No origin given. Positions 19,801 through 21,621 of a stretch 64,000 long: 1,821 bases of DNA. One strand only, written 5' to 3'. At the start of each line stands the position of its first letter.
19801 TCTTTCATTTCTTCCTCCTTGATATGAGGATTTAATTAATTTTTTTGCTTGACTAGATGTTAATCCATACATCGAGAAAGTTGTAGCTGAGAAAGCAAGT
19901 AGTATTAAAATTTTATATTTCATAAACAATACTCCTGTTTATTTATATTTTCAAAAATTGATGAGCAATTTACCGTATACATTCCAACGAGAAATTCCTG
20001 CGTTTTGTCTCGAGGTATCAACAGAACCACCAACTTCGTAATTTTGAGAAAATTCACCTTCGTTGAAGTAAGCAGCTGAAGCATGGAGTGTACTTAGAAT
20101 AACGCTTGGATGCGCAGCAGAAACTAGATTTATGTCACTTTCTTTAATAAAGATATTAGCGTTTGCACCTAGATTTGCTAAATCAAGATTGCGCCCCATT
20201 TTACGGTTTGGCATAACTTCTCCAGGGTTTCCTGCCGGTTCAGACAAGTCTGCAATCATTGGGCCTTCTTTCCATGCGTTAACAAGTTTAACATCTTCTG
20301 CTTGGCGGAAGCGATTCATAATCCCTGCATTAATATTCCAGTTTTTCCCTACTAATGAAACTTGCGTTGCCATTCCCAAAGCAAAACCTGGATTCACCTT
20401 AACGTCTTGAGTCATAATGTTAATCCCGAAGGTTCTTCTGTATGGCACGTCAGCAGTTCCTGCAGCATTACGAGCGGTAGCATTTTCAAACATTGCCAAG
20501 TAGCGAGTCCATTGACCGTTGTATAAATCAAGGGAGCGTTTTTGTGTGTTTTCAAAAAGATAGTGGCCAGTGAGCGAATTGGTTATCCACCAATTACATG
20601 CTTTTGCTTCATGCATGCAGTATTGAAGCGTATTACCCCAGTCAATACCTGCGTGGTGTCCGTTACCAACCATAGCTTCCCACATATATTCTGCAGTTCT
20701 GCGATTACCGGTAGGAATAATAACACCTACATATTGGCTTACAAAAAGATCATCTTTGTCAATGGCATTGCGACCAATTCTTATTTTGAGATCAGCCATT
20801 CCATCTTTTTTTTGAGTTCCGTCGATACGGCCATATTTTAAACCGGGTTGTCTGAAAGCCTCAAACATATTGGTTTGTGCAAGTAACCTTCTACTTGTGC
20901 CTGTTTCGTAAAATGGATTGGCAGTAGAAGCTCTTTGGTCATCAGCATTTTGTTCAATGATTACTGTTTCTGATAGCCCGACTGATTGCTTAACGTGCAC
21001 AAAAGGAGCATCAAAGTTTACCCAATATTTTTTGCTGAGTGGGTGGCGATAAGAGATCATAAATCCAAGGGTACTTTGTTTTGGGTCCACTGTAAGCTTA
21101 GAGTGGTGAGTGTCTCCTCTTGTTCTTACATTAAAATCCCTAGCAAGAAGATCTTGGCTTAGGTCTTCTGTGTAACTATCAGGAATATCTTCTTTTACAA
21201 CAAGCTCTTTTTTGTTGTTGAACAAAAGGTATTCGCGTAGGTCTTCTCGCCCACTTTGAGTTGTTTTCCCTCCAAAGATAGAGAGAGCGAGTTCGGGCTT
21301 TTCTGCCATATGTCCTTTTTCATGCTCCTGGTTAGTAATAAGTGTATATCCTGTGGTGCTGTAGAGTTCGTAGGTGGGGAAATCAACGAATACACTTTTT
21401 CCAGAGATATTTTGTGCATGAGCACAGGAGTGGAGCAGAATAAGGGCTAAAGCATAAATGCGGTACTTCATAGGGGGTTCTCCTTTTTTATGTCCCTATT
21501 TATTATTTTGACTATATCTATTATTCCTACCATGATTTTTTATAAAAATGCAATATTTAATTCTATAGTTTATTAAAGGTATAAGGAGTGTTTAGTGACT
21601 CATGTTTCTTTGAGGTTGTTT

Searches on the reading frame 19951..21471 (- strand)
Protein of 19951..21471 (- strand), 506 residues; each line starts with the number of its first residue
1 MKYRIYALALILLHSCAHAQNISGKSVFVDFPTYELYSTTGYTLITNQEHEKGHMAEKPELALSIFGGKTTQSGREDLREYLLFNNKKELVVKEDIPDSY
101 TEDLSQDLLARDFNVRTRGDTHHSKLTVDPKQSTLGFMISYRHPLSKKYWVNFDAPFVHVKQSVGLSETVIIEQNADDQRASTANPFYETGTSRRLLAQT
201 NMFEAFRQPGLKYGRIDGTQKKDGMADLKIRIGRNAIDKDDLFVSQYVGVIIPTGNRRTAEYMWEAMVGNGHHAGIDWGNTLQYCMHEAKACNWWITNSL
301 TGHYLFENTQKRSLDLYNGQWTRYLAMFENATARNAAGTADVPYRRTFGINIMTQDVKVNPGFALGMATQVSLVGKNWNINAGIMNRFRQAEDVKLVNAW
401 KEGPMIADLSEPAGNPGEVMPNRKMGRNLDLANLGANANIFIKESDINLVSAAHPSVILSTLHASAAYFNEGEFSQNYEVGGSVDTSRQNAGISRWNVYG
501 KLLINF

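Call 4: search_protein_families(library=pfam, proteins=[window:19951-21471:-], max_evalue=1)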
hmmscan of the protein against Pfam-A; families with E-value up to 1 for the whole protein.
window:19951-21471:- (506 aa): 0 families

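Call 5: search_protein_families(library=ncbifam, proteins=[window:19951-21471:-], max_evalue=1)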
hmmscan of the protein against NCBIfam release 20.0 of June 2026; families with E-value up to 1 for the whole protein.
window:19951-21471:- (506 aa): 0 families

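Call 9: list_cluster_members(proteins=[P0001, window:19951-21471:-, window:15068-17608:+])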
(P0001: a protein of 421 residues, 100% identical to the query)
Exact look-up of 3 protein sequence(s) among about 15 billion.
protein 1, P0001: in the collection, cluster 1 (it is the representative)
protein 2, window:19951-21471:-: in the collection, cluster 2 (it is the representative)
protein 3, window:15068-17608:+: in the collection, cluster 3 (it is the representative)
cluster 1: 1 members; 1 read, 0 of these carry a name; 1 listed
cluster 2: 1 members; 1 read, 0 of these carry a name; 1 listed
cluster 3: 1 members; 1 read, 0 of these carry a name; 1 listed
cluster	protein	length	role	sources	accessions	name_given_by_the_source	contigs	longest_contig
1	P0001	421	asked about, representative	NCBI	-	-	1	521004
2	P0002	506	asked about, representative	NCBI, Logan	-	-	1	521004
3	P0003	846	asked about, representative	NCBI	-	-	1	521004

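Call 49: search_protein_families(library=pfam, proteins=[L166:5504-7189:+, L168:5515-6951:+, L085:5514-7232:+, L087:5623-9330:+, L089:5622-8687:+, L099:4092-6923:+, L086:5595-7382:+, L088:5538-6875:+], max_evalue=10)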
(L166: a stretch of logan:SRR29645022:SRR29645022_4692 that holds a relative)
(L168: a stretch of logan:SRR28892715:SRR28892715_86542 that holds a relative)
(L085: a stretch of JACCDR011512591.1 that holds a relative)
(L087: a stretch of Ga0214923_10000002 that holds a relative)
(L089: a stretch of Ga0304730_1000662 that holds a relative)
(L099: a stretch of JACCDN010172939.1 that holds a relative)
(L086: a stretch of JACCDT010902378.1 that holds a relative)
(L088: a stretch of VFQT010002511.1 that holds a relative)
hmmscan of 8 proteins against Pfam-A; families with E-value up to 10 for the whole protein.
L166:5504-7189:+ (561 aa): 3 families
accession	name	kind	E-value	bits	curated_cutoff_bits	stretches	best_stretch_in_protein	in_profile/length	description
PF00923.25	TAL_FSA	-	0.014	15.3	27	1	325-356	15-46/285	Transaldolase/Fructose-6-phosphate aldolase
PF03701.19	UPF0181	-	0.14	12.2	23.5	1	496-536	8-45/50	Uncharacterised protein family (UPF0181)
PF08954.16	Trimer_CC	-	1.2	9.3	27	0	273-290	25-42/52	Trimerisation motif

L168:5515-6951:+ (478 aa): 1 family
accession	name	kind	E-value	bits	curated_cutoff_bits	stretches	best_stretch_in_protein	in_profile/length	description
PF06097.16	DUF945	-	0.015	14.9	26.8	1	119-174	314-361/460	Bacterial protein of unknown function (DUF945)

L085:5514-7232:+ (572 aa): 0 families

L087:5623-9330:+ (1235 aa): 1 family
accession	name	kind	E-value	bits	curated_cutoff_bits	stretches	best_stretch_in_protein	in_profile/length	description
PF19903.4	DUF6376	-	5.8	7.7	27.3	1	1102-1179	24-103/116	Family of unknown function (DUF6376)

L089:5622-8687:+ (1021 aa): 5 families
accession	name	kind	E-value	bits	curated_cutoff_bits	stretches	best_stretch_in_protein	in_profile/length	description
PF24922.1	ACBP4_C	-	0.046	14.4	31.2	1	707-769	16-75/105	Acyl-CoA-binding domain-containing protein 4-6, C-terminal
PF08614.16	ATG16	-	0.21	12.2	33.7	1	675-782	43-145/200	Autophagy protein 16 (ATG16)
PF11559.13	ADIP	-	0.7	10.4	34.3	1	707-781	65-136/151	Afadin- and alpha -actinin-Binding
PF16516.10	CC2-LZ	-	4.1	8.3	35.3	0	733-775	15-60/100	Leucine zipper of domain CC2 of NEMO, NF-kappa-B essential modulator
PF05531.17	NPV_P10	-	5.9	7.9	29.8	0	687-749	7-66/75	Nucleopolyhedrovirus P10 protein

L099:4092-6923:+ (943 aa): 2 families
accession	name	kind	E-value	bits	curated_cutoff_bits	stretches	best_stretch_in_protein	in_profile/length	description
PF07892.16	DUF1667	-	0.089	13.3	27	1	649-672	32-55/82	Protein of unknown function (DUF1667)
PF18090.7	SoPB_HTH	-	3.7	8.2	27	1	808-853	25-71/75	Centromere-binding protein HTH domain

L086:5595-7382:+ (595 aa): 0 families

L088:5538-6875:+ (445 aa): 0 families

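Call 82: search_protein_families(library=phrogs, proteins=[P0002], max_evalue=0.1)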
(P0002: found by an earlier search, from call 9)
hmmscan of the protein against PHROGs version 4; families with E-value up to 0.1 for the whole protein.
P0002 (506 aa): 0 families
